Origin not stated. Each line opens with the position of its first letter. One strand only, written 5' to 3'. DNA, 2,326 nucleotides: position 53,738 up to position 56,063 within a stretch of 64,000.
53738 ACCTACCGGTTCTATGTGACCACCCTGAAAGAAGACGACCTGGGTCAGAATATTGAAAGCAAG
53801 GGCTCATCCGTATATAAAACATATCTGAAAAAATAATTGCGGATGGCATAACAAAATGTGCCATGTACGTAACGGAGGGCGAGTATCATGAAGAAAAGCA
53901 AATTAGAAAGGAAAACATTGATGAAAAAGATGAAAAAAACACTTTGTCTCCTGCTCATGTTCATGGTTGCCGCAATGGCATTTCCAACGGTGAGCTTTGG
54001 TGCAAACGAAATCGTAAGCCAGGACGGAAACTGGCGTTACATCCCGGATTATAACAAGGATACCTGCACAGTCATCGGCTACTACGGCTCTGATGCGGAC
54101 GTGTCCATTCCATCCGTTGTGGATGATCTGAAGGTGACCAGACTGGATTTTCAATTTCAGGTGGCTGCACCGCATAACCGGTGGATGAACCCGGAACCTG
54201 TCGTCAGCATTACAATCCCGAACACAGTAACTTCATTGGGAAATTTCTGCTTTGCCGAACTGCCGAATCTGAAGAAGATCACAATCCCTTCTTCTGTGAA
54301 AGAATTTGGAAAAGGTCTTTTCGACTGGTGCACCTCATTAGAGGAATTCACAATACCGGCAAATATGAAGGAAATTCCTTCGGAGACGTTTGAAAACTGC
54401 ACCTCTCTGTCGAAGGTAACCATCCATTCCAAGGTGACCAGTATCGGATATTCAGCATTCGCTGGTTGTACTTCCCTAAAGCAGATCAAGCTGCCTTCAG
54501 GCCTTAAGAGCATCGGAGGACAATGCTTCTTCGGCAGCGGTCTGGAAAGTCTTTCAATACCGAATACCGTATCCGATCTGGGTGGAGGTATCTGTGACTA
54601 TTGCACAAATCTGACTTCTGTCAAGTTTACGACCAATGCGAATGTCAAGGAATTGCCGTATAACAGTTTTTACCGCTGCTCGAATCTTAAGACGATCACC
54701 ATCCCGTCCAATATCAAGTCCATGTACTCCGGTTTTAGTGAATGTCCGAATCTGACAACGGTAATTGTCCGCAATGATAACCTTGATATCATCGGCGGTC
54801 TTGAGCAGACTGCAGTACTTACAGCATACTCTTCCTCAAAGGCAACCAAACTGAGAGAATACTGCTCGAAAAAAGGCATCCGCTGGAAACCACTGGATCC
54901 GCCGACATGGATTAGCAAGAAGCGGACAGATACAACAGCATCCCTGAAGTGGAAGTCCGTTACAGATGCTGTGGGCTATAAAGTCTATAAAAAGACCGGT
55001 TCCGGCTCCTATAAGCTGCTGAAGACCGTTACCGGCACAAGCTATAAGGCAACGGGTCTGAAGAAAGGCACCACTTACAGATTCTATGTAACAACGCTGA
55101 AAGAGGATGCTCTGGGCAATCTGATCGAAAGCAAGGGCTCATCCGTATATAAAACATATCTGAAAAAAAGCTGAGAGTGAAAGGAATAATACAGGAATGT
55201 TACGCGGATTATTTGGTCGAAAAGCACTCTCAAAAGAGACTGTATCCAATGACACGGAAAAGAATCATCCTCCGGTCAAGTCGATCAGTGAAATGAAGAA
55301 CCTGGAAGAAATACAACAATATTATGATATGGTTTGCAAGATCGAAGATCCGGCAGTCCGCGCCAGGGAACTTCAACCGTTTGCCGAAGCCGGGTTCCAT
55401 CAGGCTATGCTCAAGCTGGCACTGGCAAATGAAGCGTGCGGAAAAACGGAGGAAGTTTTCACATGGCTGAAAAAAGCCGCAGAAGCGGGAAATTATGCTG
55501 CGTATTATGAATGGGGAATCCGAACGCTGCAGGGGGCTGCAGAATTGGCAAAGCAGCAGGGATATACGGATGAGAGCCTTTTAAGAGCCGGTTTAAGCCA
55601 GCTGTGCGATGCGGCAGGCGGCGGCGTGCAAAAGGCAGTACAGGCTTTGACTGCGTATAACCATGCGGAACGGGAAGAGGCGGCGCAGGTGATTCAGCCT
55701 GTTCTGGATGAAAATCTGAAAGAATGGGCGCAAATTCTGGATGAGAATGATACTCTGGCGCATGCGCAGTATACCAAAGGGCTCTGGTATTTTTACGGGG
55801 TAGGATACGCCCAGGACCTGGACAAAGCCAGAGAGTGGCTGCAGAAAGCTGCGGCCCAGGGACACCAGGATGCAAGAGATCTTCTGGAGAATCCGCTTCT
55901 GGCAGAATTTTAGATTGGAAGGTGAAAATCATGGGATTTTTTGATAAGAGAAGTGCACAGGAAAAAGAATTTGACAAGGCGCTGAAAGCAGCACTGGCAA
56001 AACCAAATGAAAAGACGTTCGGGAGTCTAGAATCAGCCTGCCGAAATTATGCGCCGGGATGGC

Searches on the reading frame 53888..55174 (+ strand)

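Call 79: search_protein_families(library=pfam, proteins=[window:53888-55174:+], max_evalue=0.00001)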
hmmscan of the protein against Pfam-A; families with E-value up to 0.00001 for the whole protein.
window:53888-55174:+ (428 aa): 4 families
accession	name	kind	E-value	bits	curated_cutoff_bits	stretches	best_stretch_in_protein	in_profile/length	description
PF13306.12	LRR_5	-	3.8e-54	182.4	27.7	2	104-217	12-123/127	BspA type Leucine rich repeat region (6 copies)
PF13855.12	LRR_8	-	4.1e-08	33.3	27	0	241-299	2-61/61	Leucine rich repeat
PF00041.27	fn3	-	7.7e-07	29.7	25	1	338-407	2-72/84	Fibronectin type III domain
PF12799.13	LRR_4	-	1e-06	29.2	27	0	266-302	2-39/44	Leucine Rich repeats (2 copies)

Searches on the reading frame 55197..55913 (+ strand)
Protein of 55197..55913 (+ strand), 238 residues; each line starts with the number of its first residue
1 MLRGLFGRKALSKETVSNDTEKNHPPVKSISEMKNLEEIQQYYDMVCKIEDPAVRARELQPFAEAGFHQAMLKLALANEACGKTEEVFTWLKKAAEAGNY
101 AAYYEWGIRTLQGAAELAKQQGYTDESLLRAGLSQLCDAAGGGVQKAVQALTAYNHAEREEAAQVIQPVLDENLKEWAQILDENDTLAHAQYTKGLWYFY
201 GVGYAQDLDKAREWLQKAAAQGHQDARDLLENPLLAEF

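Call 79: search_protein_families(library=pfam, proteins=[window:55197-55913:+], max_evalue=0.00001)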
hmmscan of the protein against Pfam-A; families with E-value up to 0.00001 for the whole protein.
window:55197-55913:+ (238 aa): 2 families
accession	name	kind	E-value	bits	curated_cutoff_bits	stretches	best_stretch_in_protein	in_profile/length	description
PF08238.18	Sel1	-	4e-08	33.9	30.7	1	190-223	3-36/36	Sel1 repeat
PF23310.1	TPR_27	-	4.3e-06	26.8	27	0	63-123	28-85/110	Plant tetratrico peptide repeats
